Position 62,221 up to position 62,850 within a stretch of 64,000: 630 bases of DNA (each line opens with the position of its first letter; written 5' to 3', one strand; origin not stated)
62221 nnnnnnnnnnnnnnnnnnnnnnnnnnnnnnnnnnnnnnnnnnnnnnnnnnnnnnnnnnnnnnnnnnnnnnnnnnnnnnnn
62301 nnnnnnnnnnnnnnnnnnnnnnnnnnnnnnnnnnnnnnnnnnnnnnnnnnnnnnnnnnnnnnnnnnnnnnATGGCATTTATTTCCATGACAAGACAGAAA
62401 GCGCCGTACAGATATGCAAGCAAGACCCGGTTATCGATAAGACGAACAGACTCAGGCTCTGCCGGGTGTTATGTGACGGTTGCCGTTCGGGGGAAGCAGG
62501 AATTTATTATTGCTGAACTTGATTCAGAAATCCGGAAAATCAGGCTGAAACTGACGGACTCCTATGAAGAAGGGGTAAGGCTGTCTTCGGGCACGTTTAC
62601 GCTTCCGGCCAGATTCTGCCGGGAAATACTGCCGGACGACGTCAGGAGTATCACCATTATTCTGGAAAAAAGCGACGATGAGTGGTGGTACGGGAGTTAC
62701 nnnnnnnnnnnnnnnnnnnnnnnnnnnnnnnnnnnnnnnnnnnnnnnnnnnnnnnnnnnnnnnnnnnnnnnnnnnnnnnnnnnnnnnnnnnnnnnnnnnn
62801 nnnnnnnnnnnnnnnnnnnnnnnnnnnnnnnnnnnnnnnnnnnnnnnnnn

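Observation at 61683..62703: NYN/PIN-like putative RNase and a 110-aa ORF between finO and the hok-like locus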

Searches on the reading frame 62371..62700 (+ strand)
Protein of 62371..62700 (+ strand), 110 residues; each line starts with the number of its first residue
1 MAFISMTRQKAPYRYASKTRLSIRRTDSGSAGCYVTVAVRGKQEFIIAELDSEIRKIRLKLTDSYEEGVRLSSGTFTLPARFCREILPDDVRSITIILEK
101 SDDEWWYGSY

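Call 3: search_protein_families(library=pfam, proteins=[window:62371-62700:+], max_evalue=1)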
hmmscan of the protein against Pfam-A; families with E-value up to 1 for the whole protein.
window:62371-62700:+ (110 aa): 3 families
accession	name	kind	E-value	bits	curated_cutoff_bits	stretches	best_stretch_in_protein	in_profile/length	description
PF00018.34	SH3_1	-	0.058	13.4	22.9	1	96-109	23-36/48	SH3 domain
PF14604.12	SH3_9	-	0.11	12.8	30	1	94-109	21-35/49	Variant SH3 domain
PF02362.26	B3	-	0.18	12.2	30.1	1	71-106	11-47/101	B3 DNA binding domain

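Call 4: search_protein_families(library=ncbifam, proteins=[window:62371-62700:+], max_evalue=1)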
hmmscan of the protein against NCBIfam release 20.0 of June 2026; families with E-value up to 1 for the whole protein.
window:62371-62700:+ (110 aa): 1 family
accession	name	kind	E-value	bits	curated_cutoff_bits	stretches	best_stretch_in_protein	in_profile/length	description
NF009593.0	PRK13035.1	equivalog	0.038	13.6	284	1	7-66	127-186/234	superantigen-like protein SSL5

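Call 11: search_protein_families(library=padloc, proteins=[window:62371-62700:+], max_evalue=1)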
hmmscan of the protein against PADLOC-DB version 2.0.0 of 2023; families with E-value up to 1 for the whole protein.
window:62371-62700:+ (110 aa): 0 families

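Call 12: search_protein_families(library=phrogs, proteins=[window:62371-62700:+], max_evalue=1)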
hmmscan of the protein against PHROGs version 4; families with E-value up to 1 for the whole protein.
window:62371-62700:+ (110 aa): 2 families
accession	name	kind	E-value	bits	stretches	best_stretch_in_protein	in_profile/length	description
phrog_17934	-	unknown function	3.4e-21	76.7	1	1-110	1-103/109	-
phrog_12096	-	unknown function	0.035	15.4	1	31-62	35-66/103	-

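Call 15: find_homologous_proteins(query=window:62371-62700:+, max_evalue=0.001)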
Query window:62371-62700:+ (110 aa): 51 proteins with E <= 0.001 among 52 candidates.
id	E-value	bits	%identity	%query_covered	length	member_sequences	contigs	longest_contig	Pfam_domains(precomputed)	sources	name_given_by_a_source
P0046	1.3e-64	233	98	100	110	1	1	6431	-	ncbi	-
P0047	1.6e-64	232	98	100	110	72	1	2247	-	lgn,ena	-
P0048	1.8e-64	232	97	100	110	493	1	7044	-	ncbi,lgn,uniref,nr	ncbi:TPA: hypothetical protein ACIX2Y_004711, partial [Escherichia coli]|uniref:hypothetical protein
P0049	1.3e-63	229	95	100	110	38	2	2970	-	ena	-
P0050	1.8e-63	229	100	97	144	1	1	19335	-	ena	-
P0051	6.7e-63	227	97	100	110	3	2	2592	-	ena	-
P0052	4.5e-62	225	99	95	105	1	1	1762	-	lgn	-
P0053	6.5e-62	224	99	95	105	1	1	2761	-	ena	-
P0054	8.4e-62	224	99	95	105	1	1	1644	-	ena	-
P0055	1.1e-61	223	99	95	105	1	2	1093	-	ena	-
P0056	1.2e-61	223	99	95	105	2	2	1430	-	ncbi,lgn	-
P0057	1.6e-61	223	99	95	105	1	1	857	-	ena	-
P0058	1.8e-61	223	99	95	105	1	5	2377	-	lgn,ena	-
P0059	1.9e-61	223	99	95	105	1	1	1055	-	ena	-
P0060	1.9e-61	223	99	95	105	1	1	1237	-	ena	-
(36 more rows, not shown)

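Call 49: search_dna_similar(query=window:62371-62700:+, collection=phages, mode=protein, max_rows=30, rows=spread, max_evalue=0.01)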
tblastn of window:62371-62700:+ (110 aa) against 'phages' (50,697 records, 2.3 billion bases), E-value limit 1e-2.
Records with a match: 1; places in all: 1; records where one place covers at least 80% of the query: 1.
Best place of each record, by identity: <60% 1.
By first word of the organism name: Hafnia 1.
By host as written in the record: Hafnia paralvei 1.
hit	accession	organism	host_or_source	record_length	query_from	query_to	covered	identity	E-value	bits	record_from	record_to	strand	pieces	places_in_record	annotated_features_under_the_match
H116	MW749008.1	Hafnia phage vB_HpaM_Meifeng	Hafnia paralvei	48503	1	110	100%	33.9%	2e-7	53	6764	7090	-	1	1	hypothetical protein (x2)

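Call 50: search_dna_similar(query=window:62371-62700:+, collection=plasmids, mode=protein, max_rows=40, rows=spread, max_evalue=0.01)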
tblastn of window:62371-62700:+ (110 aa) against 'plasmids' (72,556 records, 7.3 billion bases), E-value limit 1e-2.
Records with a match: 1319; places in all: 1328; records where one place covers at least 80% of the query: 1297.
Best place of each record, by identity: >=99% 742; 95-99% 43; 90-95% 24; 80-90% 27; 60-80% 2; <60% 481.
By first word of the organism name: Klebsiella 973; Escherichia 288; Salmonella 21; Raoultella 14; Citrobacter 8; Shigella 7; Enterobacter 3; Serratia 2; Proteus 1; Morganella 1; and 1 more.
By predicted mobility (MOB-suite, as given by PLSDB): conjugative 933; mobilizable 221; non-mobilizable 165.
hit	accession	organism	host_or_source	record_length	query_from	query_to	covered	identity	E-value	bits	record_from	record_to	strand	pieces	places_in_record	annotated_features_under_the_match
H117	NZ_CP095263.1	Klebsiella pneumoniae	Homo,sputum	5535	1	110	100%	100.0%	9e-67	223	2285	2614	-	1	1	hypothetical protein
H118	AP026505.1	Escherichia coli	whole organism,animal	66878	1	110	100%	100.0%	9e-67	223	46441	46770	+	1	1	hypothetical protein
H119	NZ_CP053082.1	Escherichia coli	chicken,cell culture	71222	1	110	100%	100.0%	9e-67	223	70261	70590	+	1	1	hypothetical protein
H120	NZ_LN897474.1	Klebsiella pneumoniae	Homo sapiens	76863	1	110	100%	100.0%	9e-67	223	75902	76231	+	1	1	hypothetical protein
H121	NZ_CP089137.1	Escherichia coli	swine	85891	1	110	100%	100.0%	9e-67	223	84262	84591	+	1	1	hypothetical protein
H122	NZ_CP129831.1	Klebsiella pneumoniae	Homo sapiens,whole organism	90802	1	110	100%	100.0%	9e-67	223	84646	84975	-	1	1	hypothetical protein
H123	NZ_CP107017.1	Klebsiella pneumoniae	Homo sapiens,BALF,bronchoalveolar ...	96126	1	110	100%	100.0%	9e-67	223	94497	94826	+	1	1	hypothetical protein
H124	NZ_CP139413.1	Klebsiella aerogenes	Homo sapiens,ascites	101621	1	110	100%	100.0%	9e-67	223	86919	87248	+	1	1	none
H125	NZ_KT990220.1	Escherichia coli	duck,feces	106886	1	110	100%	100.0%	9e-67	223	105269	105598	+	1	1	hypothetical protein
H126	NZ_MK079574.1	Escherichia coli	retail vegetable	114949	1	110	100%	100.0%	9e-67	223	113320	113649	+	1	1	hypothetical protein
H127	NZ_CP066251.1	Klebsiella pneumoniae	Homo sapiens,sputum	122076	1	110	100%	100.0%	9e-67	223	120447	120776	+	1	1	hypothetical protein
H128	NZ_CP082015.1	Klebsiella pneumoniae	Homo sapiens,blood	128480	1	110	100%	100.0%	9e-67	223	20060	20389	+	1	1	hypothetical protein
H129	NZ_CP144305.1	Klebsiella pneumoniae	Homo sapiens,single cell,sputum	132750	1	110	100%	100.0%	9e-67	223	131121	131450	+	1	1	hypothetical protein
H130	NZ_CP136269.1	Klebsiella pneumoniae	Homo sapiens,pure culture,feces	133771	1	110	100%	100.0%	9e-67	223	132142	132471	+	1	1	hypothetical protein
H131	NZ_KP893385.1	Klebsiella pneumoniae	throat swab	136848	1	110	100%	100.0%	9e-67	223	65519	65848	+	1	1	hypothetical protein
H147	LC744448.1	Escherichia coli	-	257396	1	110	100%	33.6%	5e-4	45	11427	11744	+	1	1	hypothetical protein | AAC(3)-Ib/AAC(6')-Ib3 ...: aminoglycoside bifunctional resistance protein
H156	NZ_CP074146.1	Serratia sp. JSRIV002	river water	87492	1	110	100%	25.7%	7e-4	44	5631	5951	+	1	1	hypothetical protein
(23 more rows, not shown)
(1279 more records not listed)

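Call 51: get_annotated_region(hit=H147, flank=4000)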
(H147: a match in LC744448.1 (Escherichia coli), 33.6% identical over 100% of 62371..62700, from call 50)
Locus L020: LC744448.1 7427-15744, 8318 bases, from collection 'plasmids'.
description: Escherichia coli MyNCGM137 plasmid pMyNCGM137 DNA, complete sequence
organism: Escherichia coli (NCBI taxid 562)
taxonomy: Bacteria; Pseudomonadota; Gammaproteobacteria; Enterobacterales; Enterobacteriaceae; Escherichia; Escherichia coli
host: -; source: -; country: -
typing (MOB-suite, as given by PLSDB): conjugative; replicon IncFIB,IncHI1B; relaxase MOBH; mating-pair formation MPF_F
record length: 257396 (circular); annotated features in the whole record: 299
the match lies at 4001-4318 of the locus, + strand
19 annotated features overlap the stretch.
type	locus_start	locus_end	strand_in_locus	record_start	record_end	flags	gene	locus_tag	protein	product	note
CDS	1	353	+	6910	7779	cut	-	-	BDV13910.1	hypothetical protein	-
CDS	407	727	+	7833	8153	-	-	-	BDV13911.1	hypothetical protein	-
CDS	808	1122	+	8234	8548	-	-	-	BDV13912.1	hypothetical protein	-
CDS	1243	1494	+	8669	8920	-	-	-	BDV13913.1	hypothetical protein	-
CDS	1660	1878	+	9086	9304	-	-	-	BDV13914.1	hypothetical protein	-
CDS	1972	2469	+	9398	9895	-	-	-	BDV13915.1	hypothetical protein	-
CDS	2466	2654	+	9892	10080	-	-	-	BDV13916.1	hypothetical protein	-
CDS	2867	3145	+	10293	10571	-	-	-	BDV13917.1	hypothetical protein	-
CDS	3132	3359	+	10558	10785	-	-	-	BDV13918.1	hypothetical protein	-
CDS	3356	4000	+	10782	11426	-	-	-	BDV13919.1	hypothetical protein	-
CDS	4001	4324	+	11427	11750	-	-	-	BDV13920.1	hypothetical protein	-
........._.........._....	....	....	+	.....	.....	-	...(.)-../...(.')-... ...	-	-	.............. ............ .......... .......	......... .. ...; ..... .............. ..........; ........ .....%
CDS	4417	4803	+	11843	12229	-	-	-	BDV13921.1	hypothetical protein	-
CDS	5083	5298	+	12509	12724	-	-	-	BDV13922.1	hypothetical protein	-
CDS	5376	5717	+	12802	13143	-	-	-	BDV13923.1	hypothetical protein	-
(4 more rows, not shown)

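Call 52: get_annotated_region(hit=H116, flank=3000)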
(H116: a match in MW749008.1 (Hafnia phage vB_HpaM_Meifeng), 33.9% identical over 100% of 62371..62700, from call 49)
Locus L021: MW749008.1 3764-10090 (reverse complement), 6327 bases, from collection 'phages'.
description: Hafnia phage vB_HpaM_Meifeng, complete genome.
organism: Hafnia phage vB_HpaM_Meifeng (NCBI taxid 2836112)
taxonomy: Viruses; Duplodnaviria; Heunggongvirae; Uroviricota; Caudoviricetes
host: Hafnia paralvei; source: Orem; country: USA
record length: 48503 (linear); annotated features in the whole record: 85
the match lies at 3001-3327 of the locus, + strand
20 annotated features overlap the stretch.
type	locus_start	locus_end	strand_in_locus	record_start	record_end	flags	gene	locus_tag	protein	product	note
CDS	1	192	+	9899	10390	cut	-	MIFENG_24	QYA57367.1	hypothetical protein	-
CDS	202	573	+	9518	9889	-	-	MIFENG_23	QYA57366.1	hypothetical protein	-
CDS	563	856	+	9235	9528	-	-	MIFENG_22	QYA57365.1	hypothetical protein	-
CDS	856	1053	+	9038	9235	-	-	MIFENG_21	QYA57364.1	hypothetical protein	-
CDS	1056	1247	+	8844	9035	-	-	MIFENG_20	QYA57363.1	hypothetical protein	-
CDS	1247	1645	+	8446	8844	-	-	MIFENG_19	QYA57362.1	hypothetical protein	-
CDS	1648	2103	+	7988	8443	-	-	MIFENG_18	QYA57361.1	putative recombination protein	-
CDS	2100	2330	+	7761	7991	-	-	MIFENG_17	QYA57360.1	hypothetical protein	-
CDS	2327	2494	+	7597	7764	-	-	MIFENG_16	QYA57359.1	hypothetical protein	-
CDS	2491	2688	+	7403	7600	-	-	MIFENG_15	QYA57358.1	hypothetical protein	-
CDS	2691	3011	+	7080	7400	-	-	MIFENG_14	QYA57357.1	hypothetical protein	-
CDS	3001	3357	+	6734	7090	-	-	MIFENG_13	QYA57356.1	hypothetical protein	-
CDS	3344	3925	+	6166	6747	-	-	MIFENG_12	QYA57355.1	putative recombination protein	-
CDS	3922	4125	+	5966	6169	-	-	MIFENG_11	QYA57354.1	putative recombination protein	-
CDS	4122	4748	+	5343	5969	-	-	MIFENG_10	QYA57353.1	hypothetical protein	-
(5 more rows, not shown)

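Call 53: get_annotated_region(hit=H156, flank=4000)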
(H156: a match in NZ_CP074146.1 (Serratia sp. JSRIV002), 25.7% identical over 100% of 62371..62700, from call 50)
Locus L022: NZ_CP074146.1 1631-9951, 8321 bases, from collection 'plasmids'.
description: Serratia sp. JSRIV002 plasmid pJSRIV002_3, complete sequence
organism: Serratia sp. JSRIV002 (NCBI taxid 2831894)
taxonomy: Bacteria; Pseudomonadota; Gammaproteobacteria; Enterobacterales; Yersiniaceae; Serratia; Serratia sp. JSRIV002
host: -; source: river water; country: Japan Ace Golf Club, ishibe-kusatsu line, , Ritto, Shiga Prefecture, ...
typing (MOB-suite, as given by PLSDB): non-mobilizable
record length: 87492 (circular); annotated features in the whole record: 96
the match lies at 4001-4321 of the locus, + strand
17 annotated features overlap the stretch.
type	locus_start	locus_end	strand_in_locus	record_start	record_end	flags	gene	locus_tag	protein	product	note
CDS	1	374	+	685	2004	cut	-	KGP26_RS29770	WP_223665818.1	hypothetical protein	-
CDS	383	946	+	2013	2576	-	-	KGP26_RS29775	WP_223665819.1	3'-5' exonuclease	-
CDS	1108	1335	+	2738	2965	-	-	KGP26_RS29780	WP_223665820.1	hypothetical protein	-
CDS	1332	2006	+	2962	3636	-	-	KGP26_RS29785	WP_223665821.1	hypothetical protein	-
CDS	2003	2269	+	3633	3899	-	-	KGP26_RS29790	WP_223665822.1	hypothetical protein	-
CDS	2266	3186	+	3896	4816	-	-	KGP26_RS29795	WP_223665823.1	DNA cytosine methyltransferase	GO:0006304 - DNA modification [Evidence IEA]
CDS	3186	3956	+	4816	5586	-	-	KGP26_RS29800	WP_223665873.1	phosphoadenosine phosphosulfate reductase family protein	-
CDS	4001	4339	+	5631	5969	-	-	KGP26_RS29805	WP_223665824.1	hypothetical protein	-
CDS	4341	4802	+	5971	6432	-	-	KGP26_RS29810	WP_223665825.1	phage protein NinX family protein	-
CDS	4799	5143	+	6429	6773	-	-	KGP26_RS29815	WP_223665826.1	hypothetical protein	-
CDS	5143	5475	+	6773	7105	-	-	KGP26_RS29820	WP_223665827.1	hypothetical protein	-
CDS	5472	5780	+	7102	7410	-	-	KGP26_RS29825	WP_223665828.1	hypothetical protein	-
CDS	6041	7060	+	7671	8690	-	-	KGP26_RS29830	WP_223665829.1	hypothetical protein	-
CDS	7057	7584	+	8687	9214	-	-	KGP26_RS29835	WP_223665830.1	DUF262 domain-containing protein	-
CDS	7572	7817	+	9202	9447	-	-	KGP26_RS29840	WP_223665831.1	hypothetical protein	-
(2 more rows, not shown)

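Call 55: find_homologous_proteins(query=A2, max_evalue=0.001)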
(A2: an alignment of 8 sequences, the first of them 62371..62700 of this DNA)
Query A2 (8 sequences) (110 aa, profile of the alignment): 184 proteins with E <= 0.001 among 763 candidates; the best 120 are listed.
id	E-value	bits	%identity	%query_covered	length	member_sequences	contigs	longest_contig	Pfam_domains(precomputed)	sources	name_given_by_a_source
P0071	1.1e-51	191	89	100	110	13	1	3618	-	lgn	-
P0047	1.9e-50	187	98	100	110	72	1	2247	-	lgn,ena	-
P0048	2.1e-50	187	97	100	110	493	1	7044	-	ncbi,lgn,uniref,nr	ncbi:TPA: hypothetical protein ACIX2Y_004711, partial [Escherichia coli]|uniref:hypothetical protein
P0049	7.4e-50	186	95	100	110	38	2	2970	-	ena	-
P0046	4.4e-49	183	98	100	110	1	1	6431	-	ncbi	-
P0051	8.2e-49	182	97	100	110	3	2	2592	-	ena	-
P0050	4.0e-47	177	100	97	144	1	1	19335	-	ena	-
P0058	1.1e-46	175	99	95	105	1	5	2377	-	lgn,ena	-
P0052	2.3e-46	174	99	95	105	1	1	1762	-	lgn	-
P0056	3.4e-46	174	99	95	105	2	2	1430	-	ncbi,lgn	-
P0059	3.7e-46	174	99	95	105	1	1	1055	-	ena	-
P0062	4.2e-46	173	97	95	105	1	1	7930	-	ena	-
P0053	5.5e-46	173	99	95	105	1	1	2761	-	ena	-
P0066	6.1e-46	173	95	100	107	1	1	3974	-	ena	-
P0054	1.2e-45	172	99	95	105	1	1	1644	-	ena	-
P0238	9.3e-34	134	59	98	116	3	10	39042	-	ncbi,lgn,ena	ncbi:hypothetical protein Q0R11_21625 [Escherichia coli :H21]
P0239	3.3e-33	132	60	100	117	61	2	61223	-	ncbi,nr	ncbi:hypothetical protein CLJ70_002945 [Escherichia coli]|nr:hypothetical protein [Escherichia coli]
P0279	5.0e-19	86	35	100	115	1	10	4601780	-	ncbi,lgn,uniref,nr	ncbi:hypothetical protein [Pantoea stewartii]|uniref:hypothetical protein n=1 Tax=Pantoea stewartii 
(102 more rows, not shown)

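Call 62: predict_structure(alignment_id=A3)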
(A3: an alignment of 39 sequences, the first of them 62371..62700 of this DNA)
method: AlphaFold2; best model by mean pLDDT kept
length: 110 residues; sequences in the alignment: 39
mean_pLDDT: 84.8   pTM: 0.73
mean pLDDT of the five models: 84.8, 84.8, 83.8, 81.5, 80.5
residues with pLDDT >= 90: 70; 70-90: 22; 50-70: 6; < 50: 12
segments of 3 or more residues with pLDDT < 50: 6-16
pLDDT, mean of each block of 10 residues (from residue 1): 52 59 91 90 90 93 92 92 89 92 93
secondary structure, 60 per line:
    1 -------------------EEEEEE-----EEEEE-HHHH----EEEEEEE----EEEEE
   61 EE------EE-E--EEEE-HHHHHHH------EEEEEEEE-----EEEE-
elements in order: E20-25 E31-35 H37-40 E45-51 E56-62 E75-78 H80-86 E93-100 E106-109

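Call 66: find_encoding_contigs(protein=P0239, flank=4000, max_places=3)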
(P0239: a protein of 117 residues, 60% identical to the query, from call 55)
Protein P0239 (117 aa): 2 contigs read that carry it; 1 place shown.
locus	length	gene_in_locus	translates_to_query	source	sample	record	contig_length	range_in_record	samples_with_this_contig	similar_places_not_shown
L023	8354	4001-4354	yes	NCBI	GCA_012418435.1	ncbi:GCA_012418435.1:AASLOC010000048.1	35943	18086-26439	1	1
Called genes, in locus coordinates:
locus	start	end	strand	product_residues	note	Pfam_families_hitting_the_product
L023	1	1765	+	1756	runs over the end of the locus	PF08751:TrwC, PF22232:TraI_hel_assoc_N, PF18272:ssDNA_TraI_N, PF18340:TraI_2B, PF13245:AAA_19, PF13604:AAA_30, PF07057:TraI_C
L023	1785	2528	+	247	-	PF05857:TraX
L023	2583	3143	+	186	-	PF12602:FinO_N, PF04352:ProQ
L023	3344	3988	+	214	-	PF18475:PIN7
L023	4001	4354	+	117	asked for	-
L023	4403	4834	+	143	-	-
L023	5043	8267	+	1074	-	PF11924:IAT_beta, PF02369:Big_1, PF09134:Invasin_D3, PF02369:Big_1, PF09134:Invasin_D3, PF02369:Big_1, PF09134:Invasin_D3, PF02369:Big_1, +1 more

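Call 67: find_encoding_contigs(protein=P0279, flank=4000, max_places=3)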
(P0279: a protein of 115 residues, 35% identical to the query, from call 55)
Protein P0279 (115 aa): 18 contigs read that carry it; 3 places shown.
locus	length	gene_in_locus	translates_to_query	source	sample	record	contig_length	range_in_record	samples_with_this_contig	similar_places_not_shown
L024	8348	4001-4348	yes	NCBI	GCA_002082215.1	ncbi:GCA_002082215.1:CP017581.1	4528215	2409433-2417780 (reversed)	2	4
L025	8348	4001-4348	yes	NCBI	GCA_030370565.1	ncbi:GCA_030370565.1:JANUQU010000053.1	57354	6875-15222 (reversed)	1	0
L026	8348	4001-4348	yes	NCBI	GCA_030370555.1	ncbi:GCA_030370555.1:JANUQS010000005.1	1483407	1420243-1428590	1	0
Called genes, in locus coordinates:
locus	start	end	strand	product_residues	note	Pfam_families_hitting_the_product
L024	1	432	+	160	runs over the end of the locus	PF00436:SSB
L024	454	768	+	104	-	-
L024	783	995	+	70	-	-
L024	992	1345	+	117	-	-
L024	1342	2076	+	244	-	-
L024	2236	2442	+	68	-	-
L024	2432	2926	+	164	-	-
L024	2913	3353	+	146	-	-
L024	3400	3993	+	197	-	PF05063:MT-A70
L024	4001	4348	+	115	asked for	-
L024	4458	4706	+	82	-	PF06806:DUF1233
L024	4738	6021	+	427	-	PF12167:Arm-DNA-bind_2, PF00589:Phage_integrase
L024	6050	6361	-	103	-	PF02049:FliE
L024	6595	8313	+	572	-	PF01514:YscJ_FliF, PF08345:YscJ_FliF_C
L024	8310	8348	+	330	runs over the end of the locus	PF03448:MgtE_N (faint), PF14842:FliG_N, PF14841:FliG_M, PF01706:FliG_C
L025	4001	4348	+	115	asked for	-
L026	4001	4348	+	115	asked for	-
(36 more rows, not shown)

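Call 68: find_encoding_contigs(protein=P0238, flank=4000, max_places=3)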
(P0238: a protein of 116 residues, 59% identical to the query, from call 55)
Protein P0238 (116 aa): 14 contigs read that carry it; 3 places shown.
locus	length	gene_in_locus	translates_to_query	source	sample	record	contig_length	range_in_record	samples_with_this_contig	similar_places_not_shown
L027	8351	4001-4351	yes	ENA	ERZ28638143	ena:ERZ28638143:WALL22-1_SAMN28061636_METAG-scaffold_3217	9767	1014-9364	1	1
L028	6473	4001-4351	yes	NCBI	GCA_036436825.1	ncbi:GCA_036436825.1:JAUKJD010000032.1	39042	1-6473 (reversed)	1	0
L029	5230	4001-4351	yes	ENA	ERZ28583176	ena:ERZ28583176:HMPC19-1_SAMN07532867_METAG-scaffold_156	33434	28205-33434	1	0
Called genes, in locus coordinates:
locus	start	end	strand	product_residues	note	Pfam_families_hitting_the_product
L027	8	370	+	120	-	PF21983:NikA-like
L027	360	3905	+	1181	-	PF18821:LPD7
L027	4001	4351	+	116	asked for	-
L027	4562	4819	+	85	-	PF10723:RepB-RCR_reg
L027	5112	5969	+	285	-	PF02387:IncFII_repA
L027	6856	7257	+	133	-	PF01526:DDE_Tnp_Tn3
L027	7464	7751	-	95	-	-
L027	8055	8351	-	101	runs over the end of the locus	-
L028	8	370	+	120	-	PF21983:NikA-like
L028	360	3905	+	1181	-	PF18821:LPD7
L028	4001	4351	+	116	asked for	-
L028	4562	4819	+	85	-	PF10723:RepB-RCR_reg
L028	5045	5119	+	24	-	PF08048:RepA1_leader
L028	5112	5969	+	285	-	PF02387:IncFII_repA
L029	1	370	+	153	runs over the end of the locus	PF21983:NikA-like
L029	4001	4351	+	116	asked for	-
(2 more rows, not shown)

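Call 72: search_protein_families(library=pfam, proteins=[L023:4403-4831:+], max_evalue=0.1)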
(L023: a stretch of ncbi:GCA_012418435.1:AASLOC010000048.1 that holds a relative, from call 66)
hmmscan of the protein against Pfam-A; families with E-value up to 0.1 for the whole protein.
L023:4403-4831:+ (143 aa): 0 families
